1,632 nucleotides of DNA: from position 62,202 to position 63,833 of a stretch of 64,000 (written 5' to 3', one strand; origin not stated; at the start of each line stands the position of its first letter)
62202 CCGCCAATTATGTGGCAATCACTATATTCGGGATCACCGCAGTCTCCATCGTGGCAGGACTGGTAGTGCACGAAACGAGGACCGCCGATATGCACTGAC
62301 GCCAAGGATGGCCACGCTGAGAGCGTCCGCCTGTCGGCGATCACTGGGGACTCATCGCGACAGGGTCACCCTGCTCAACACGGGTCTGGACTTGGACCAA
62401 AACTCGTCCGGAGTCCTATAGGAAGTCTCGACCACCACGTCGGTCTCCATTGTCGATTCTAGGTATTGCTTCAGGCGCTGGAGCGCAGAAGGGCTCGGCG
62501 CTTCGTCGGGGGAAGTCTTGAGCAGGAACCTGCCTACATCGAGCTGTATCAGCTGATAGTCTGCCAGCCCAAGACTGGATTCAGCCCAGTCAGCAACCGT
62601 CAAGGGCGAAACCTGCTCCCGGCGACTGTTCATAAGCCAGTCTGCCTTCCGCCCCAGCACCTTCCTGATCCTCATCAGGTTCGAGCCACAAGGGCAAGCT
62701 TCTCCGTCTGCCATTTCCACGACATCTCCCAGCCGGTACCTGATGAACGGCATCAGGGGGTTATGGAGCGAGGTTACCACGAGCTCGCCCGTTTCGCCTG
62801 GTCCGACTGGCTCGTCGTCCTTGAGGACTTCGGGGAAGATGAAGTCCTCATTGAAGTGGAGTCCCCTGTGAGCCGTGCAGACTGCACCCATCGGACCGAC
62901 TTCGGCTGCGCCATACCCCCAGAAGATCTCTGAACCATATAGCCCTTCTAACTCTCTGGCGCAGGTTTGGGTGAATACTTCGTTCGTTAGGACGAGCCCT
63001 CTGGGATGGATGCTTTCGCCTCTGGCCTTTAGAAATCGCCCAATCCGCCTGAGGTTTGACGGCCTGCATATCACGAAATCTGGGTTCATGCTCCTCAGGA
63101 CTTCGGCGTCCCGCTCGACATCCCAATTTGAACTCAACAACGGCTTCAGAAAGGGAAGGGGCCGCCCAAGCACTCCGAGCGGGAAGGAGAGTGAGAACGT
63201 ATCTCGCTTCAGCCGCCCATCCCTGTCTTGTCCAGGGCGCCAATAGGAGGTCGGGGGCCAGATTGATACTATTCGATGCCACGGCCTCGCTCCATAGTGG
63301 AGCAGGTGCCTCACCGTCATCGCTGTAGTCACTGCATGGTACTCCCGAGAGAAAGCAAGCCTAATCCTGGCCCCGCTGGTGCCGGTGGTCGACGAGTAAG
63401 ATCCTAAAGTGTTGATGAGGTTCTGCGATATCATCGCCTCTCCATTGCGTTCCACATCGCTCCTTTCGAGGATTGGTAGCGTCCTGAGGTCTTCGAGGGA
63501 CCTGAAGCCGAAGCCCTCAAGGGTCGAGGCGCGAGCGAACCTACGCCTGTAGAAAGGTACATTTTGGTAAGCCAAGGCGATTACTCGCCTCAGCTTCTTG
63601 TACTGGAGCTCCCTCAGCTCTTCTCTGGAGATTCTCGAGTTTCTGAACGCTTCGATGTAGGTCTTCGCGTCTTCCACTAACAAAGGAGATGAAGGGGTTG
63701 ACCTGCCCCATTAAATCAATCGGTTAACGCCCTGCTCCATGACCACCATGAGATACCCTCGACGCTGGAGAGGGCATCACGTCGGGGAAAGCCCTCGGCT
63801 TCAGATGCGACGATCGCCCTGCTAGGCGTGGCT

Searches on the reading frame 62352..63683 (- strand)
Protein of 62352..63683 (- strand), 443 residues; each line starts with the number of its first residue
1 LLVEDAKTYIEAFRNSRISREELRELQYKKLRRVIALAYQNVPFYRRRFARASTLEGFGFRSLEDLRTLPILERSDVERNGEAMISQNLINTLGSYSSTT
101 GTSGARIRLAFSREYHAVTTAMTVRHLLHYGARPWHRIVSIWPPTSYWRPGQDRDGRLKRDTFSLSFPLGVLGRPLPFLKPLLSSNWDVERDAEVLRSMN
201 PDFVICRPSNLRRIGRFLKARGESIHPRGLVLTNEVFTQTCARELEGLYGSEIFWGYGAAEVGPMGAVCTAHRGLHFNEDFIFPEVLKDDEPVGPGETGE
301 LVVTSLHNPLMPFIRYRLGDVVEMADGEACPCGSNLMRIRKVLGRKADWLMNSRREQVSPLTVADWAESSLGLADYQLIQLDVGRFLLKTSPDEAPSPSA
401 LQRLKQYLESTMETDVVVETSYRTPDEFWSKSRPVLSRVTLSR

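Call 3: search_protein_families(library=pfam, proteins=[window:62352-63683:-], max_evalue=0.1)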
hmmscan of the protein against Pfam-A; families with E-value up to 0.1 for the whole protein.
window:62352-63683:- (443 aa): 1 family
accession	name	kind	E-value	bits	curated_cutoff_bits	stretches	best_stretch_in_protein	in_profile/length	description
PF00501.34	AMP-binding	-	0.02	14.1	29.9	1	194-304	250-375/384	AMP-binding enzyme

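Call 70: search_protein_families(library=ncbifam, proteins=[window:62352-63683:-], max_evalue=0.00001)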
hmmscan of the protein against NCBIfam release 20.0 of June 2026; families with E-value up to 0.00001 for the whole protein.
window:62352-63683:- (443 aa): 7 families
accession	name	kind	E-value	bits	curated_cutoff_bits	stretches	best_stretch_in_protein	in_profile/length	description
NF045666.1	DVU1553_fam_AMP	equivalog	5.9e-44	150.5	300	2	188-345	170-330/331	DVU_1553 family AMP-dependent CoA ligase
NF041878.1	paak_haloarch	equivalog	1.9e-31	109.1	700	2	188-351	160-330/427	phenylacetate--CoA ligase PaaK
NF053551.1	FlxY_rubin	equivalog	1.2e-30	106.6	520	2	239-349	216-326/424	flexirubin biosynthesis putative acyl-CoA ligase FlxY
TIGR02155.1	PA_CoA_ligase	equivalog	4.1e-29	101.4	646.3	2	188-351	155-322/422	phenylacetate--CoA ligase PaaK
NF041217.1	BagE_FevW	exception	5.7e-20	71.7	800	1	228-347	195-312/424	bagremycin/ferroverdin synthetase BagE/FevW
TIGR03335.1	F390_ftsA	equivalog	4.6e-17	61.9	458.7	1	195-341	171-325/445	coenzyme F390 synthetase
TIGR02304.1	aden_form_hyp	equivalog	4.9e-14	52.1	251.9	1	190-388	177-373/430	F390 synthetase-related protein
